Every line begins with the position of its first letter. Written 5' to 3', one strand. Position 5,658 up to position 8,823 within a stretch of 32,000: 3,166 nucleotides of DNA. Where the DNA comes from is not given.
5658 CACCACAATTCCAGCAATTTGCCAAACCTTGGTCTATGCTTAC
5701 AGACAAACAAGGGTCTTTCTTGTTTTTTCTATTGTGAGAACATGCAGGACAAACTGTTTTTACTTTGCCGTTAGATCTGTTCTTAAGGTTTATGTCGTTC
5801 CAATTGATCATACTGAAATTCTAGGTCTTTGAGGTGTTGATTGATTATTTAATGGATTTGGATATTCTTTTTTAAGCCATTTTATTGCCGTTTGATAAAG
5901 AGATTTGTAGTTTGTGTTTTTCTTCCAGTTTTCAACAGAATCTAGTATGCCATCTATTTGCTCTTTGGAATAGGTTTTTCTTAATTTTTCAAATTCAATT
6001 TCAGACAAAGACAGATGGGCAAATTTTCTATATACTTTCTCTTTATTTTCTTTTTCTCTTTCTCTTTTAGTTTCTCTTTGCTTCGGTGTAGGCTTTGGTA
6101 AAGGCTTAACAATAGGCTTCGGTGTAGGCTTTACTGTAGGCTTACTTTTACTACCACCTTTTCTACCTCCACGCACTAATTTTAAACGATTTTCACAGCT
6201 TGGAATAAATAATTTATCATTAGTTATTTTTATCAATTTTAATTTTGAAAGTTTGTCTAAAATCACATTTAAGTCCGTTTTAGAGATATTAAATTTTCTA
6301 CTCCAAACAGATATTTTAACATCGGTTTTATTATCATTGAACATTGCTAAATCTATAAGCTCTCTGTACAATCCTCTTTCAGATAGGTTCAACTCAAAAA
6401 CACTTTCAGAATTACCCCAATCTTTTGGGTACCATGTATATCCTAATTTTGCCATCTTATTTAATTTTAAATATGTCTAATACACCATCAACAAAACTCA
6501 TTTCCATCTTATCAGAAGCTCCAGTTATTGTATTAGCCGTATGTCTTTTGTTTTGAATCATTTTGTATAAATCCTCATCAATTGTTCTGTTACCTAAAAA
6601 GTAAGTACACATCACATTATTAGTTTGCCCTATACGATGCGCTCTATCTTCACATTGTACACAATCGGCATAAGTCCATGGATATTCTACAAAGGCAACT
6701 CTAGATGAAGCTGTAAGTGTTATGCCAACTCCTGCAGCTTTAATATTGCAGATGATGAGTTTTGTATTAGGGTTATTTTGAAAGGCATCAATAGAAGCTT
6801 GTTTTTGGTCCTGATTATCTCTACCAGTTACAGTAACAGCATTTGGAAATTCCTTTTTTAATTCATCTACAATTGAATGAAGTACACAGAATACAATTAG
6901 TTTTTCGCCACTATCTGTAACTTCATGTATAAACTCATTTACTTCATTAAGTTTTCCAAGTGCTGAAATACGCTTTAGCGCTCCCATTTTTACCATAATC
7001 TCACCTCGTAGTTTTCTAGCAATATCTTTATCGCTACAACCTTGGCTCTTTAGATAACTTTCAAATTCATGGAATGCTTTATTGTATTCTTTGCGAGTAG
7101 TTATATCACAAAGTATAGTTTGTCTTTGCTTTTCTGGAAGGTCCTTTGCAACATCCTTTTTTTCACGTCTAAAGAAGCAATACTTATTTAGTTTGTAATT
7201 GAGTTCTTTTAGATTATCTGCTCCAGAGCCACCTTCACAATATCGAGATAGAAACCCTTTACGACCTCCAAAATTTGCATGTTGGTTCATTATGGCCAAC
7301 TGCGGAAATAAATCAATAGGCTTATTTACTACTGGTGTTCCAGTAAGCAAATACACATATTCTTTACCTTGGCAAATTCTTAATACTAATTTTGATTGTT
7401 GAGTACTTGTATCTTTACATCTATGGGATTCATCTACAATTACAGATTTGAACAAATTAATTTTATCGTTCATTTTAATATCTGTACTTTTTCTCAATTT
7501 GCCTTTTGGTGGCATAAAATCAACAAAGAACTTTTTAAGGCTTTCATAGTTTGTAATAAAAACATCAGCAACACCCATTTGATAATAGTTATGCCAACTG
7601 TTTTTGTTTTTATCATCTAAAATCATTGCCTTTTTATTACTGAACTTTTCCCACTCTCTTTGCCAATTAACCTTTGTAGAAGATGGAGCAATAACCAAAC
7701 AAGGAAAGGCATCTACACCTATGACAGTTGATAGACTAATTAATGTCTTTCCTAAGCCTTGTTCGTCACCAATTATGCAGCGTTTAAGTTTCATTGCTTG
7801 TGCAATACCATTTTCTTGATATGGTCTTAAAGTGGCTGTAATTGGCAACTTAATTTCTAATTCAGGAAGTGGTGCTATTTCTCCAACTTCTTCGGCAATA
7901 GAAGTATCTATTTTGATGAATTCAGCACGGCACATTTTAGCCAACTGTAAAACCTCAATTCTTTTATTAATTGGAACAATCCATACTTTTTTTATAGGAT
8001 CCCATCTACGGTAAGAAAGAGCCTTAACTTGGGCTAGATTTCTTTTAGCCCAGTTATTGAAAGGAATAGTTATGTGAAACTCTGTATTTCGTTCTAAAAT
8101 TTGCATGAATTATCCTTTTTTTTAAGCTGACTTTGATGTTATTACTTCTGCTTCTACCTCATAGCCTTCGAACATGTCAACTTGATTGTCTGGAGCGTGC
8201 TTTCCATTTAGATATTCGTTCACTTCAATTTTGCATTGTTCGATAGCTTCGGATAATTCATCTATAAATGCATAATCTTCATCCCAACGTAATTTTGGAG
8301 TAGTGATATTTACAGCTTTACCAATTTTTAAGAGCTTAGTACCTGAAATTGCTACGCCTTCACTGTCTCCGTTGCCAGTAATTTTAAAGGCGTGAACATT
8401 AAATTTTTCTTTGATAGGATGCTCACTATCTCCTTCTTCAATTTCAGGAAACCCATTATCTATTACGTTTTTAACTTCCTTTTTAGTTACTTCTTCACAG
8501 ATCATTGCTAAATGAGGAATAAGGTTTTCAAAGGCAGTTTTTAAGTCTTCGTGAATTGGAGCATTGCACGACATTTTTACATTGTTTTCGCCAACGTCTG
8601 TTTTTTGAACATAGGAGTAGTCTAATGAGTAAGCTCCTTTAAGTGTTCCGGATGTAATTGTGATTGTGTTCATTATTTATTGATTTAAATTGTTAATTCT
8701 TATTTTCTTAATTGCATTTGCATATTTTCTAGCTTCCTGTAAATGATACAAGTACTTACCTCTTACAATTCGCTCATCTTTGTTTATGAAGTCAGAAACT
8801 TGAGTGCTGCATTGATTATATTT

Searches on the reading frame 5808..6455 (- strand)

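Call 8: search_protein_families(library=phrogs, proteins=[window:5808-6455:-], max_evalue=0.001)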
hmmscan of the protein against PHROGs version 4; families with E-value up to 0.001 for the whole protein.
window:5808-6455:- (215 aa): 3 families
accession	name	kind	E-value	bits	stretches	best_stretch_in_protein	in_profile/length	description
phrog_13246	-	DNA, RNA and nucleotide metabolism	9.5e-07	29.6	1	109-201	129-221/250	replisome organizer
phrog_270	-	DNA, RNA and nucleotide metabolism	4.7e-06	27.2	1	5-182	31-228/383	replication initiation protein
phrog_186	-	DNA, RNA and nucleotide metabolism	0.00041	21.1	1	1-196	17-233/308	DnaD-like helicase loader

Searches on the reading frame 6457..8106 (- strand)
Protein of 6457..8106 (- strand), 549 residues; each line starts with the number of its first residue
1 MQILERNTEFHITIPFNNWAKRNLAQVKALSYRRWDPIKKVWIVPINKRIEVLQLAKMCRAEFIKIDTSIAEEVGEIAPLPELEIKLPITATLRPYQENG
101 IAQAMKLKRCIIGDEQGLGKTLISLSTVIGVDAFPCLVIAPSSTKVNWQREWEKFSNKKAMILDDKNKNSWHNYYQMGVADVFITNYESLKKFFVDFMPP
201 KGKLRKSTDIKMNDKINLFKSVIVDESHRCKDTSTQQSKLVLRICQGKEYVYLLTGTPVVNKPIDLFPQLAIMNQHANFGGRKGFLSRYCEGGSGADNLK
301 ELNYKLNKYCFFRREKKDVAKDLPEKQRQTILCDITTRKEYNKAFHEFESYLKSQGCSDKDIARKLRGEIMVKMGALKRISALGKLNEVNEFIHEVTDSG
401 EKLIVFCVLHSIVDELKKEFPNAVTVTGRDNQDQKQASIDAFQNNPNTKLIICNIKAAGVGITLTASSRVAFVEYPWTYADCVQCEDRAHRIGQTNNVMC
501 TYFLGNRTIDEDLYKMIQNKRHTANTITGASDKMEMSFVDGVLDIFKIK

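Call 8: search_protein_families(library=phrogs, proteins=[window:6457-8106:-], max_evalue=0.001)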
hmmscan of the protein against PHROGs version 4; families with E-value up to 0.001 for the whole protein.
window:6457-8106:- (549 aa): 9 families
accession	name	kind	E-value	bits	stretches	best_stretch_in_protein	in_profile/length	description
phrog_62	-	DNA, RNA and nucleotide metabolism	1.2e-103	348.9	1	61-533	674-1138/1881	DNA helicase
phrog_29996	-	unknown function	4.8e-33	115.2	1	87-532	718-1168/1189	-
phrog_16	-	DNA, RNA and nucleotide metabolism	3.7e-16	59.5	1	84-462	264-556/986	DNA helicase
phrog_1685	-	unknown function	2e-14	52.8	1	439-536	1459-1556/2278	-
phrog_21391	-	DNA, RNA and nucleotide metabolism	2.2e-10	39.3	2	402-491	1361-1453/2021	DNA helicase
phrog_11801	-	other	1.7e-09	36.4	1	91-158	865-936/2269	DNA methyltransferase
phrog_24008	-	DNA, RNA and nucleotide metabolism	1.6e-06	27.3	0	220-279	595-655/1006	helicase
phrog_11354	-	unknown function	3.2e-06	27.8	1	443-527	19-104/116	-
phrog_21007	-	other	7.7e-06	25.3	1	441-540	67-166/857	DNA methyltransferase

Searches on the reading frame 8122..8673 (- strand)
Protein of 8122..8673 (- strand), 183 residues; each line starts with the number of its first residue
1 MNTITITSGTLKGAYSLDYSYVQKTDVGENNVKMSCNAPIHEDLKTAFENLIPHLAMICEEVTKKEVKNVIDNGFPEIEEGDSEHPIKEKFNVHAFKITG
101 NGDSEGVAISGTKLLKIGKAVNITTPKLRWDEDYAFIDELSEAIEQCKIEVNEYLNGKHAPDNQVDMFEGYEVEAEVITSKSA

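Call 8: search_protein_families(library=phrogs, proteins=[window:8122-8673:-], max_evalue=0.001)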
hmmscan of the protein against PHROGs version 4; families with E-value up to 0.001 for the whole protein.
window:8122-8673:- (183 aa): 1 family
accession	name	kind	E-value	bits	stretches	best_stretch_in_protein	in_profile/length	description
phrog_9513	-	unknown function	2.7e-13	50.7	1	16-155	22-163/214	-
